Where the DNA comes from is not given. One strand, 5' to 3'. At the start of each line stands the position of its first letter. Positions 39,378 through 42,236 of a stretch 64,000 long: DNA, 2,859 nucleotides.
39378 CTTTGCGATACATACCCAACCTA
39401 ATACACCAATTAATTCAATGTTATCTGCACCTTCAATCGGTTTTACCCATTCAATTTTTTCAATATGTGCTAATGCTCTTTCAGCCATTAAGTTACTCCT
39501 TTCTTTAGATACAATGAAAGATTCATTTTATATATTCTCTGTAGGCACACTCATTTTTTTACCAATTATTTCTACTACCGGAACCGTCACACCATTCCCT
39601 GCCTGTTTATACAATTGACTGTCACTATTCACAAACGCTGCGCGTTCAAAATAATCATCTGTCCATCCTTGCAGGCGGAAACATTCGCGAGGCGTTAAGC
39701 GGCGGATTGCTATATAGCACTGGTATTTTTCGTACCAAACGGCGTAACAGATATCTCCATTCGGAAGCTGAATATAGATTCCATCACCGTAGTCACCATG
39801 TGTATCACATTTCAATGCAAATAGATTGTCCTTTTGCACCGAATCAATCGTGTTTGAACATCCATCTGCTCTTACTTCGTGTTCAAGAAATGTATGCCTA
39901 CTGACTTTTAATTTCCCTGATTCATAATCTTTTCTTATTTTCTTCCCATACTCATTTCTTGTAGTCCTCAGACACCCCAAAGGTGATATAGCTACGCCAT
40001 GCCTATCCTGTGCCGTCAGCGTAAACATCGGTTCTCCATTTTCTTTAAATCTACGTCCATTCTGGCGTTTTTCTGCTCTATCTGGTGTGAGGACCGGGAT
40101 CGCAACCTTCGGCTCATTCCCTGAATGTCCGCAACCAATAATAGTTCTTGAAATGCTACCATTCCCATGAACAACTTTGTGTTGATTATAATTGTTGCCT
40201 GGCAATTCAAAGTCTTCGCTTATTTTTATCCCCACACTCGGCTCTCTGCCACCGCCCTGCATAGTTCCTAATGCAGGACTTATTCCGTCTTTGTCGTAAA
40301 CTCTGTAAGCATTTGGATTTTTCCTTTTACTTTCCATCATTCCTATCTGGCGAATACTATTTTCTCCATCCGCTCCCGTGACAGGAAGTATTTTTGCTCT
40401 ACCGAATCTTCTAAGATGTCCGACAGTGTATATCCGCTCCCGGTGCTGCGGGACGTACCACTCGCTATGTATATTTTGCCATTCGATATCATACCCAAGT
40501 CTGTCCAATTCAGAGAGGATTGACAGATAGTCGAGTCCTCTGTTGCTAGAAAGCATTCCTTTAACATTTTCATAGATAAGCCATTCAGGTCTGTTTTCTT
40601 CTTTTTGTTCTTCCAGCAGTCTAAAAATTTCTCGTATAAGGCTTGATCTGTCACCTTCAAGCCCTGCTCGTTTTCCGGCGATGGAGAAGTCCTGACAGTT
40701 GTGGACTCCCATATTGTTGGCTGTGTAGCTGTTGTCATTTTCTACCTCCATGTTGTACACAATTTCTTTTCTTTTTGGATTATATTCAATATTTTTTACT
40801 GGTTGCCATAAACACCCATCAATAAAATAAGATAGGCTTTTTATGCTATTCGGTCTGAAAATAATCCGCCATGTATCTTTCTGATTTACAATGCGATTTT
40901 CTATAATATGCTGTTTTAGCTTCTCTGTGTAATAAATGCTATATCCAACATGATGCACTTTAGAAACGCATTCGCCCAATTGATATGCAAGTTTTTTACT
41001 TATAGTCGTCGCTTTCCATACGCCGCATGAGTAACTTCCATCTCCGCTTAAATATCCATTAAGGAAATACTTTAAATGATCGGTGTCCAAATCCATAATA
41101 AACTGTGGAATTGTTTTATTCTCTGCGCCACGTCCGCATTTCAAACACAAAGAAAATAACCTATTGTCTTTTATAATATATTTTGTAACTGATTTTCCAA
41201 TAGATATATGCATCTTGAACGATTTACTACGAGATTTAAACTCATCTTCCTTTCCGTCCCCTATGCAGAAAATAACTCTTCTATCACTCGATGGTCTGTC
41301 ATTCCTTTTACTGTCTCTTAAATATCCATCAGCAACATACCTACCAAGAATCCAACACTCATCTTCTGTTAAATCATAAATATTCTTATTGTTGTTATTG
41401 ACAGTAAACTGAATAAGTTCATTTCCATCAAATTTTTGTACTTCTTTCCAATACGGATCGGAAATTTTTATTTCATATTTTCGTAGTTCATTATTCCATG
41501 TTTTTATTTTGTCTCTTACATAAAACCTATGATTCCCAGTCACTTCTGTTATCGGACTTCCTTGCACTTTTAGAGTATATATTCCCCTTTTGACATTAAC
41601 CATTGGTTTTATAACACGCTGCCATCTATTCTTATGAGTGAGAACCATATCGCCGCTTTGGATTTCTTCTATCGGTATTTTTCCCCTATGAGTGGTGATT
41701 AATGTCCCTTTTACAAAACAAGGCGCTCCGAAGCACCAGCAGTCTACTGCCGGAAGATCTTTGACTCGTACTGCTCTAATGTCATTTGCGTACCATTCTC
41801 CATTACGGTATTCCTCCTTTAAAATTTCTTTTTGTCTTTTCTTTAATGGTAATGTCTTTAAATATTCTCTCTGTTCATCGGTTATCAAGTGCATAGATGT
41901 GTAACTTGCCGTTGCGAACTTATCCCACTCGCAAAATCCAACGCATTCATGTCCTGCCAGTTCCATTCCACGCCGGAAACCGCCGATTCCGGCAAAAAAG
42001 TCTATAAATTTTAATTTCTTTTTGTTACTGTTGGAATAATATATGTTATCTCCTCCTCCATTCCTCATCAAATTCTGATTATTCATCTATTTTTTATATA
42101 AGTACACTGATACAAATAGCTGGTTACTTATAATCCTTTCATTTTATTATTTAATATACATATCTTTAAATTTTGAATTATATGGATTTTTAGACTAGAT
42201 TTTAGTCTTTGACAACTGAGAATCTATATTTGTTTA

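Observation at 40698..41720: Intein inserted exactly at the catalytic cysteine (PCQ motif) of a cytosine-5 DNA methyltransferase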

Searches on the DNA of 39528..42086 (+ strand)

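Call 7: search_dna_similar(query=window:39528-42086:+, collection=phages, mode=near, max_rows=20)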
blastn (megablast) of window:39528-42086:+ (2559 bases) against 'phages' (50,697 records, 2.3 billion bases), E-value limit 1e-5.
Records with a match: 1; places in all: 1; records where one place covers at least 80% of the query: 0.
Best place of each record, by identity: 60-80% 1.
By first word of the organism name: Bacteriophage 1.
By host as written in the record: - 1.
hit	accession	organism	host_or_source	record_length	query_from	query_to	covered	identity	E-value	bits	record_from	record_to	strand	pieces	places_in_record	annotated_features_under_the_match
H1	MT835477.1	Bacteriophage sp.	human fecal samples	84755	2248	2490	9%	77.8%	1e-31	145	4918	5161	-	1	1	record has no annotation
